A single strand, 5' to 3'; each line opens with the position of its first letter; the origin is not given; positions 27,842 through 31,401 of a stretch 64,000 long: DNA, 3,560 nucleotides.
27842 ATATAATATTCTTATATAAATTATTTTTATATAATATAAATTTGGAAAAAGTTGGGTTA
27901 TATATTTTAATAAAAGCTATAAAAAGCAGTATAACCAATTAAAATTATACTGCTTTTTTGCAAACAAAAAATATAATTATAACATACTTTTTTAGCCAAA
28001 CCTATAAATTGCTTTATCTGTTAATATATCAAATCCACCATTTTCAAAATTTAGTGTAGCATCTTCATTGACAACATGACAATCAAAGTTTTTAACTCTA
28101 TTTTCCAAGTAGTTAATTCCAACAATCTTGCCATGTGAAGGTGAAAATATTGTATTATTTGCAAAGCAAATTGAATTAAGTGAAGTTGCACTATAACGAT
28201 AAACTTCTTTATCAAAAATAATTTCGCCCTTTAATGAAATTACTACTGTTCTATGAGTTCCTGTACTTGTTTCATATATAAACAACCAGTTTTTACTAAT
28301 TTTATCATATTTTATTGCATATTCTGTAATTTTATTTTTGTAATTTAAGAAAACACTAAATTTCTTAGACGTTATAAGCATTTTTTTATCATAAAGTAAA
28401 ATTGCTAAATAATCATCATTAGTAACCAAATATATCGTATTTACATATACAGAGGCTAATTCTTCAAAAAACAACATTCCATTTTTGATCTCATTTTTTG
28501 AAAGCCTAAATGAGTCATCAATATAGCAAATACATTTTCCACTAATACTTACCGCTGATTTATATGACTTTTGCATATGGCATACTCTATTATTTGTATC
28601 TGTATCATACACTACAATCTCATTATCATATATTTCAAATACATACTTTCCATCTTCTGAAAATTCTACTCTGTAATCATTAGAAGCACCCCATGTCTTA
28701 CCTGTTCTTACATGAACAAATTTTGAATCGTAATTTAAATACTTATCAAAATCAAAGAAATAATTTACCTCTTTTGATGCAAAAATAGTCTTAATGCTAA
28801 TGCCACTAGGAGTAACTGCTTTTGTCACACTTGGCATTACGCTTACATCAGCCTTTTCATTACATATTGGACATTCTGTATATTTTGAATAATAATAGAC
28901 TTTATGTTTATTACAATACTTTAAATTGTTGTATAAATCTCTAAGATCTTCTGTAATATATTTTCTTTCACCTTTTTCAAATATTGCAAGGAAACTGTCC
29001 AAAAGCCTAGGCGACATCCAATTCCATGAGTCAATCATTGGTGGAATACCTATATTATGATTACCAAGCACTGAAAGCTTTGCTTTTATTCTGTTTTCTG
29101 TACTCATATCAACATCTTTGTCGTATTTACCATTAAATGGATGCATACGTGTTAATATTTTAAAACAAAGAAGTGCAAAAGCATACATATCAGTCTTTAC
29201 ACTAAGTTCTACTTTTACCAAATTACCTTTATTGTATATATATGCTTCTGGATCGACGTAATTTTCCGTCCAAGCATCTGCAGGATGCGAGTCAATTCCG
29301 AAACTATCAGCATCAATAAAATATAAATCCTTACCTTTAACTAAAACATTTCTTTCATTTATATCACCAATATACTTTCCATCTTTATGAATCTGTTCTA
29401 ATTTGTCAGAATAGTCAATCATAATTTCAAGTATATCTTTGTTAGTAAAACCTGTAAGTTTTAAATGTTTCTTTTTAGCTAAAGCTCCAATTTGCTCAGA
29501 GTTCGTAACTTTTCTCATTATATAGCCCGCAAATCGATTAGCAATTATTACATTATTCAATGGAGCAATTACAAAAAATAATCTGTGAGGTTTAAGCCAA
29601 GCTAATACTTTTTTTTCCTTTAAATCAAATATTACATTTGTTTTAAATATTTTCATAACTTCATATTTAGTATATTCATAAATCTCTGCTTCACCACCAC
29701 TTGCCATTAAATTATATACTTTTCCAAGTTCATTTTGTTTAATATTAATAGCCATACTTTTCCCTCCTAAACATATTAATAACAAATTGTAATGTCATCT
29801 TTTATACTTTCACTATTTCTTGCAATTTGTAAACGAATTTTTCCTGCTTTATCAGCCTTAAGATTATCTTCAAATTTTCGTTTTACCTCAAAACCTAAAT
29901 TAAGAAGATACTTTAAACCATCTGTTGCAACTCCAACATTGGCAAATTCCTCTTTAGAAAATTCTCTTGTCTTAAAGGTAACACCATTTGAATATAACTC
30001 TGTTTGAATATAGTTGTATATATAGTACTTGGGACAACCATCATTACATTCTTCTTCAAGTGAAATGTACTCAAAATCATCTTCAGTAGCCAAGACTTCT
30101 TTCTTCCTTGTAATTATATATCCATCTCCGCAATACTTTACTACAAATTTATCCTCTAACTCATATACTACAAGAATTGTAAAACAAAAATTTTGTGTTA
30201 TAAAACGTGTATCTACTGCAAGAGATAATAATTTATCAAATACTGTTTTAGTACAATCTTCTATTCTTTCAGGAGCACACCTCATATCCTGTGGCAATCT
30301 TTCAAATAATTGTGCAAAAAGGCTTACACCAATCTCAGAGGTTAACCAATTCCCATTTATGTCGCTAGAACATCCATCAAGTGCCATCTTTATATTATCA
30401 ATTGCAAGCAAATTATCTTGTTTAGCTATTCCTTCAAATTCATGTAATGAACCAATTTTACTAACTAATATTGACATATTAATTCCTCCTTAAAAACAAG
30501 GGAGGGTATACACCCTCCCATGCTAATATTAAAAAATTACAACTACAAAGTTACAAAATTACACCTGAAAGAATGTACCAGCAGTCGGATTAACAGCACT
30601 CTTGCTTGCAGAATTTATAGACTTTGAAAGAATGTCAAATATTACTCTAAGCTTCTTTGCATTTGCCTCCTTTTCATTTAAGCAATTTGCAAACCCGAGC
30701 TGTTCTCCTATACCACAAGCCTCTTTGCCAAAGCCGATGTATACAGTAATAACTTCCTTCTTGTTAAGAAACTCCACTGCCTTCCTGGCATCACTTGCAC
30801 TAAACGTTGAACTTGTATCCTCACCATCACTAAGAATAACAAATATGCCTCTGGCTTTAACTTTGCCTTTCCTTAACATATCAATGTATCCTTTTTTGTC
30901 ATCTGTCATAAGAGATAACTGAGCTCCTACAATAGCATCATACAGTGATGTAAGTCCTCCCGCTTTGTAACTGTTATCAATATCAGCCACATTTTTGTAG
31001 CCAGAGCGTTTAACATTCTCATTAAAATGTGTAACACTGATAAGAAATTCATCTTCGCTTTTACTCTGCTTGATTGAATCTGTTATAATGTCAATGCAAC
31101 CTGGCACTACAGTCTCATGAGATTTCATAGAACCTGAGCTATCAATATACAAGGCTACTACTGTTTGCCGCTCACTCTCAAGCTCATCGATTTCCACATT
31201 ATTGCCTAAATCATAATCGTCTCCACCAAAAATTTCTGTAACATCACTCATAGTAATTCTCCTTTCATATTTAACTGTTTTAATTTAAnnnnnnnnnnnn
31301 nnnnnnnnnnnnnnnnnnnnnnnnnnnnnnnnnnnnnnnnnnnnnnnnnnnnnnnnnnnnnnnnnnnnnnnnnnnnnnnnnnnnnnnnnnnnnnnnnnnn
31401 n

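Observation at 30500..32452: Nicotinamidase-like gene as a fourth, leading component, on a compositionally foreign block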

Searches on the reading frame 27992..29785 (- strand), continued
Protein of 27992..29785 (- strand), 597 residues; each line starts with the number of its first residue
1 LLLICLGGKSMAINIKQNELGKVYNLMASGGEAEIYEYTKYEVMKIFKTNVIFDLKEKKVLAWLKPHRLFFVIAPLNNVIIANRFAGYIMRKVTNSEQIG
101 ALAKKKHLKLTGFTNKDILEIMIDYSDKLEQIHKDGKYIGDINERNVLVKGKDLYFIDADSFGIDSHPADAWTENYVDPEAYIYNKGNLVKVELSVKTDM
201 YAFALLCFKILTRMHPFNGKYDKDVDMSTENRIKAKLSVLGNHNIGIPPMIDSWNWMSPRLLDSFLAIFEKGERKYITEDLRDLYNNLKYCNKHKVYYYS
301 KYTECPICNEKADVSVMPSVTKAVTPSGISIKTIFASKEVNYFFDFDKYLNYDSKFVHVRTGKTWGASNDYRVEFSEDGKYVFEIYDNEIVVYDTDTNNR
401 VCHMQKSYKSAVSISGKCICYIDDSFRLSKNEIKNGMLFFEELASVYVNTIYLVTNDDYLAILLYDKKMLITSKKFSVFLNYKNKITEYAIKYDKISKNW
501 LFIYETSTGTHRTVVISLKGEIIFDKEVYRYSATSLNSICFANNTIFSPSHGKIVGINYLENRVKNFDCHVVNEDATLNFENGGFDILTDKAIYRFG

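Call 92: find_encoding_contigs(protein=P0086, flank=10000, max_places=2)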
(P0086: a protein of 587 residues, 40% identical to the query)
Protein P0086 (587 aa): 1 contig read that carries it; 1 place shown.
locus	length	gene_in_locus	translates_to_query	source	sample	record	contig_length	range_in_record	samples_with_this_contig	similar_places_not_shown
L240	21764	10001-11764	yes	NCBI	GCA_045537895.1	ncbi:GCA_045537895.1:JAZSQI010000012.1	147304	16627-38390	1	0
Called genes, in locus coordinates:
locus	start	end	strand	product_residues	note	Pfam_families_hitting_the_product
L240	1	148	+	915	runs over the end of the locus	PF02739:5_3_exonuc_N, PF01367:5_3_exonuc, PF00476:DNA_pol_A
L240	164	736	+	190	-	PF01464:SLT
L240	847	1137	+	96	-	-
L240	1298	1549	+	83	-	-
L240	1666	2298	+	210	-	PF13483:Lactamase_B_3, PF12706:Lactamase_B_2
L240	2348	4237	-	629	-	PF00795:CN_hydrolase, PF02540:NAD_synthase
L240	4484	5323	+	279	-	PF00156:Pribosyltran (weak), PF14572:Pribosyl_synth (weak)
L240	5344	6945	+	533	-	PF18127:NAMPT_N (weak), PF04095:NAPRTase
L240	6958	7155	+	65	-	-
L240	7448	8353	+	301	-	-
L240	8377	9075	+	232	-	-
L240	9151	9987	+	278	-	PF13672:PP2C_2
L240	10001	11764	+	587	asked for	-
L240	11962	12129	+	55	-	-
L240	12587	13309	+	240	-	PF20772:TACO1_YebC_N, PF01709:Transcrip_reg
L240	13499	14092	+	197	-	PF00565:SNase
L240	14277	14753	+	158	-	-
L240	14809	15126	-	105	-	-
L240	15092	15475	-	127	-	PF00730:HhH-GPD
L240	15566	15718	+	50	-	-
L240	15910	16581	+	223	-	PF00702:Hydrolase, PF13419:HAD_2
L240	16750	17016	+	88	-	PF04026:SpoVG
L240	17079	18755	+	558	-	PF01541:GIY-YIG, PF27096:UvrC_M, PF22920:UvrC_RNaseH, PF08459:UvrC_RNaseH_dom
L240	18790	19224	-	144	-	-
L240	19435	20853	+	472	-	PF08245:Mur_ligase_M, PF02875:Mur_ligase_C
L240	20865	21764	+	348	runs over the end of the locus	PF01820:Dala_Dala_lig_N, PF07478:Dala_Dala_lig_C, PF02222:ATP-grasp, PF02786:CPSase_L_D2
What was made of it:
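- On Nicotinamidase (PncA/Pnc1): It lies next to nadV, prs and nadE in L240 (call 92).
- L240 reads nadE | prs-nadV-nicotinamidase-vWA-PP2C-kinase (call 92).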

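Call 93: find_encoding_contigs(protein=P0074, flank=10000, max_places=2)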
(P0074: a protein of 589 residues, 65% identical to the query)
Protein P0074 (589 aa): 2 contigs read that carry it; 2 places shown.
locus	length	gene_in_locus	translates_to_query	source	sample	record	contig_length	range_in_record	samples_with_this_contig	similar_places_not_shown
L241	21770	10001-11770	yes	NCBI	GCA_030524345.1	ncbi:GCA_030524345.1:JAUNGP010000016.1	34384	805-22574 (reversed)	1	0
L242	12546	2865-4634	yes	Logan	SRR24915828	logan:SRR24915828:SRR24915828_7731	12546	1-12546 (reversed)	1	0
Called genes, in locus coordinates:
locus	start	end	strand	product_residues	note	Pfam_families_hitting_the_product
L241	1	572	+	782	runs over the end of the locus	PF03477:ATP-cone, PF13597:NRDD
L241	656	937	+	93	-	PF13597:NRDD (weak)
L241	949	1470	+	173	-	PF13353:Fer4_12, PF04055:Radical_SAM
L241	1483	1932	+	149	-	PF22811:Zn_ribbon_NrdR, PF03477:ATP-cone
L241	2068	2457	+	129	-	-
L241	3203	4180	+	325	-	PF01073:3Beta_HSD, PF01370:Epimerase, PF02719:Polysacc_synt_2, PF04321:RmlD_sub_bind, PF05368:NmrA, PF13460:NAD_binding_10, PF16363:GDP_Man_Dehyd, PF07993:NAD_binding_4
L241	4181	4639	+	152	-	PF02870:Methyltransf_1N, PF01035:DNA_binding_1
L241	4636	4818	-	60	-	PF20564:DUF6774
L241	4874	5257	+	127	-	PF04266:ASCH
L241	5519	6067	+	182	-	-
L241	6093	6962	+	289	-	-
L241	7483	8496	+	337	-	-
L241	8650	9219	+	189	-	-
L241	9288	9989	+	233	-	PF13672:PP2C_2 (faint)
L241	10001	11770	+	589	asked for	-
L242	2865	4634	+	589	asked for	-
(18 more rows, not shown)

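Call 94: find_encoding_contigs(protein=P0087, flank=10000, max_places=2)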
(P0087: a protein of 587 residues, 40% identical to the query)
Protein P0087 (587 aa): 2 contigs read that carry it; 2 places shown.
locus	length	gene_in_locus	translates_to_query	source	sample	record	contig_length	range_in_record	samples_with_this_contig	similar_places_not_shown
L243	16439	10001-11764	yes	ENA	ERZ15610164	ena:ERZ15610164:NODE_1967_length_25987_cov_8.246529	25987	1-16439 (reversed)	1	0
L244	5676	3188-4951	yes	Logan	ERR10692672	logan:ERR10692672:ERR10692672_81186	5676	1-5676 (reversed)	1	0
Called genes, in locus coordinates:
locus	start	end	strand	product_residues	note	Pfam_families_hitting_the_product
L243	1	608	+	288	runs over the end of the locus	PF03602:Cons_hypoth95, PF05175:MTS, PF10294:Methyltransf_16 (weak), PF13847:Methyltransf_31 (faint), PF13649:Methyltransf_25 (weak), PF07669:Eco57I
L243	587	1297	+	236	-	PF14527:LAGLIDADG_WhiA, PF02650:HTH_WhiA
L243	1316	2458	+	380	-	PF04055:Radical_SAM, PF06969:HemN_C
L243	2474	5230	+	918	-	PF02739:5_3_exonuc_N, PF01367:5_3_exonuc, PF00476:DNA_pol_A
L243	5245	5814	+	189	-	PF01464:SLT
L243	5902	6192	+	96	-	-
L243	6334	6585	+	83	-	-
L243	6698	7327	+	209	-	PF13483:Lactamase_B_3, PF12706:Lactamase_B_2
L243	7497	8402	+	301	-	-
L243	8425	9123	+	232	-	-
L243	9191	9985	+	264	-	PF13672:PP2C_2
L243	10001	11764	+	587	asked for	-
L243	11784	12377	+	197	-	-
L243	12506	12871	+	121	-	PF00392:GntR, PF14502:HTH_41 (faint)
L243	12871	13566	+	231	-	PF00005:ABC_tran, PF13304:AAA_21 (weak)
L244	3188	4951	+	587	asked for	-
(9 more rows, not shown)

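Call 95: find_encoding_contigs(protein=P0083, flank=10000, max_places=2)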
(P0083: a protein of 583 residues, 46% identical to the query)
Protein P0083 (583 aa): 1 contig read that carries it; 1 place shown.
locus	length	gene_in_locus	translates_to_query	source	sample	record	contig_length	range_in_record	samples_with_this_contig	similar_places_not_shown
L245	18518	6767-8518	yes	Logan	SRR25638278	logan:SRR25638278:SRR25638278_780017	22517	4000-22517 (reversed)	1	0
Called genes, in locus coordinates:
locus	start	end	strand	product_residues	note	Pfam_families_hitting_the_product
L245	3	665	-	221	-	?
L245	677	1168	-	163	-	PF01257:2Fe-2S_thioredx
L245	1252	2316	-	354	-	PF01636:APH (faint), PF01633:Choline_kinase (weak)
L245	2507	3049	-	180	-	-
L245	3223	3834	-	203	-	PF03703:bPH_2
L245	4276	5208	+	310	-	-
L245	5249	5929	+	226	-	-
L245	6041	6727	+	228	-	PF13672:PP2C_2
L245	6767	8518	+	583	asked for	PF00069:Pkinase (weak)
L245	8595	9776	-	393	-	PF00089:Trypsin, PF13365:Trypsin_2, PF00595:PDZ, PF13180:PDZ_2, PF17820:PDZ_6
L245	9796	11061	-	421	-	PF00070:Pyr_redox (faint), PF00890:FAD_binding_2 (weak), PF01134:GIDA, PF01266:DAO (faint), PF03486:HI0933_like, PF12831:FAD_oxidored, PF07992:Pyr_redox_2, PF22780:HI0933_like_1st, +1 more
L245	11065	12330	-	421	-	PF06838:Met_gamma_lyase, PF01053:Cys_Met_Meta_PP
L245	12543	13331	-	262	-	-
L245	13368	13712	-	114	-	-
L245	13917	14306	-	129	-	-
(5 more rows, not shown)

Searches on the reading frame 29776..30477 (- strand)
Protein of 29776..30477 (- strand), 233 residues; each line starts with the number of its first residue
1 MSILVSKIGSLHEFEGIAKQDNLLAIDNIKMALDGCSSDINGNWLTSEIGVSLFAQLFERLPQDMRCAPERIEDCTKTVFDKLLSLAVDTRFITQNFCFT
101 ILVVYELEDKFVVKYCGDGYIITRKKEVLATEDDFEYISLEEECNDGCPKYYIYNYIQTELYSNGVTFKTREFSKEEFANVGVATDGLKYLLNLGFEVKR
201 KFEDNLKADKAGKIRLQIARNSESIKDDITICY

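Call 3: search_protein_families(library=pfam, proteins=[window:29776-30477:-], max_evalue=0.01)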
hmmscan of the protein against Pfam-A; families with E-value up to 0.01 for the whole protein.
window:29776-30477:- (233 aa): 1 family
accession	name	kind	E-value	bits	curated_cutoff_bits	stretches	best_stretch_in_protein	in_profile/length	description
PF13672.11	PP2C_2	-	0.00096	19.2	24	1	9-202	2-184/209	Protein phosphatase 2C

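Call 4: search_protein_families(library=padloc, proteins=[window:29776-30477:-], max_evalue=0.01)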
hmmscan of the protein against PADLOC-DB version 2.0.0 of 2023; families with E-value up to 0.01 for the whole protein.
window:29776-30477:- (233 aa): 0 families

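Call 5: search_protein_families(library=ncbifam, proteins=[window:29776-30477:-], max_evalue=0.01)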
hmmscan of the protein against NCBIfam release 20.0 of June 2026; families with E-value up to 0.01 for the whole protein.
window:29776-30477:- (233 aa): 0 families

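Call 8: search_protein_families(library=phrogs, proteins=[window:29776-30477:-], max_evalue=0.01)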
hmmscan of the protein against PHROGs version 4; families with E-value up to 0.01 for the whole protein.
window:29776-30477:- (233 aa): 0 families

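Call 70: search_solved_structures(query=A6, max_evalue=0.01)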
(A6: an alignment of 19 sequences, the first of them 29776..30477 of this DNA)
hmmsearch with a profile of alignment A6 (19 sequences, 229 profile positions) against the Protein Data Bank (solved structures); distinct sequences matched with E-value up to 0.01: 0.

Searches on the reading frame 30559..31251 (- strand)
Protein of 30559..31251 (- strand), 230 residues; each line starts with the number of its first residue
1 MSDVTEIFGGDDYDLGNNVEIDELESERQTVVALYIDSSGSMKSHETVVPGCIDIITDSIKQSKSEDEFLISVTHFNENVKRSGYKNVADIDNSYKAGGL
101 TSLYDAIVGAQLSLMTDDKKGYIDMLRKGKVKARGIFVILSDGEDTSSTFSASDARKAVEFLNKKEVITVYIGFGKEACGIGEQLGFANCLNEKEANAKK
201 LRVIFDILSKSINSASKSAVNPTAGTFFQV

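Call 3: search_protein_families(library=pfam, proteins=[window:30559-31251:-], max_evalue=0.01)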
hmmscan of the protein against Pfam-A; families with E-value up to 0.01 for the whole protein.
window:30559-31251:- (230 aa): 1 family
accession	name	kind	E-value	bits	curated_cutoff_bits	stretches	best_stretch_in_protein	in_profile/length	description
PF11775.14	CobT_C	-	0.003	17.7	21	0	27-68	10-52/220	Cobalamin biosynthesis protein CobT VWA domain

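Call 4: search_protein_families(library=padloc, proteins=[window:30559-31251:-], max_evalue=0.01)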
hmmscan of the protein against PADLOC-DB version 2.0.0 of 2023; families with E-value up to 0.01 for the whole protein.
window:30559-31251:- (230 aa): 0 families

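Call 5: search_protein_families(library=ncbifam, proteins=[window:30559-31251:-], max_evalue=0.01)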
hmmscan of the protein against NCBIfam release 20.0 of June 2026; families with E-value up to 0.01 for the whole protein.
window:30559-31251:- (230 aa): 0 families

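Call 8: search_protein_families(library=phrogs, proteins=[window:30559-31251:-], max_evalue=0.01)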
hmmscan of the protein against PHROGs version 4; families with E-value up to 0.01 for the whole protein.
window:30559-31251:- (230 aa): 2 families
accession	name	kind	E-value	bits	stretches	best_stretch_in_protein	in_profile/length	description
phrog_7371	-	unknown function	2.4e-11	44.6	1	27-189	4-155/204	-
phrog_22583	-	unknown function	1.2e-05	24.7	1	17-170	709-855/892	-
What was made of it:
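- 30559..31251 (-): A 230-aa vWA-domain protein with a complete MIDAS motif (D37-x-S-x-S41, T101, D142). It also has an invariant Ser-rich C-terminal tail (S209, S211, S216). It matches phrog_7371 at 2e-11 (call 8).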

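Call 65: find_encoding_contigs(protein=window:30559-31251:-, flank=10000, max_places=2)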
Protein window:30559-31251:- (230 aa): 1 contig read that carries it; 1 place shown.
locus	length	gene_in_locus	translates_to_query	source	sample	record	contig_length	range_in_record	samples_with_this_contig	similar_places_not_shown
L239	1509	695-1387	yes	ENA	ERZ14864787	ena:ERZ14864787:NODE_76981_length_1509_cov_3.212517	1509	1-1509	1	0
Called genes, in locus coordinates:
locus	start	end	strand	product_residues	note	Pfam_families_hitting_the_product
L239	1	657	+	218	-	?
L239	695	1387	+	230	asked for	-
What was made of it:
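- Tried and rejected: Look-up of the vWA protein returned only a 1.5-kb fragment (call 65).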

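Call 69: search_solved_structures(query=A5, max_evalue=0.01)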
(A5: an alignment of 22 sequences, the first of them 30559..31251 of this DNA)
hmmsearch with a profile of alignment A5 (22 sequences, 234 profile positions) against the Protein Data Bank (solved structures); distinct sequences matched with E-value up to 0.01: 1.
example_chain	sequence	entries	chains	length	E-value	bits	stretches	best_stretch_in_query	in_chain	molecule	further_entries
9c4f_I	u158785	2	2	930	0.0028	20.4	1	37-181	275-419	Inter-alpha-trypsin inhibitor heavy chain H4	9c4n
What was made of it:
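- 30559..31251 (-): Database matches are weak: Pfam CobT_C VWA, and PDB ITIH4 vWA at 0.003 (calls 3, 69).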

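Call 88: search_protein_families(library=padloc, alignment_id=A8, max_evalue=0.001)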
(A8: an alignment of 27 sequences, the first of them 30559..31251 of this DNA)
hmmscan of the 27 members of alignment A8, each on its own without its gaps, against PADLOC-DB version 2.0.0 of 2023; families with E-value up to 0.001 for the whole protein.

A. member 1, window:30559-31251:- (230 aa): 0 families

B. families by the number of members that match (of 27 scanned): 14 families
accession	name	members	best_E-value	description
PDLC04042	PD-T4-6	5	7.1e-07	-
PDLC04039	PD-T4-6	5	1.5e-06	-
PDLC04138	mad6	4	2.2e-08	mads_6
PDLC04047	PD-T4-6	3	3.9e-09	-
PDLC03920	MkoA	3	1.2e-08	-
PDLC03921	MkoA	3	2.4e-06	-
PDLC04053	PD-T4-6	3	4.2e-05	-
PDLC04054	PD-T4-6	2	0.00028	-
PDLC04048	PD-T4-6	1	8e-08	-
PDLC02375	Stk2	1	1.7e-06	-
PDLC02513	PglW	1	0.00023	PglW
PDLC04041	PD-T4-6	1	0.00026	-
PDLC04043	PD-T4-6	1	0.00034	-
PDLC04057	PD-T4-6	1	0.00082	-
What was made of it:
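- Closest known: TerY-P triad. Different: No PADLOC TerY model matches (calls 4, 88).
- Only generic kinase models hit (call 88).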
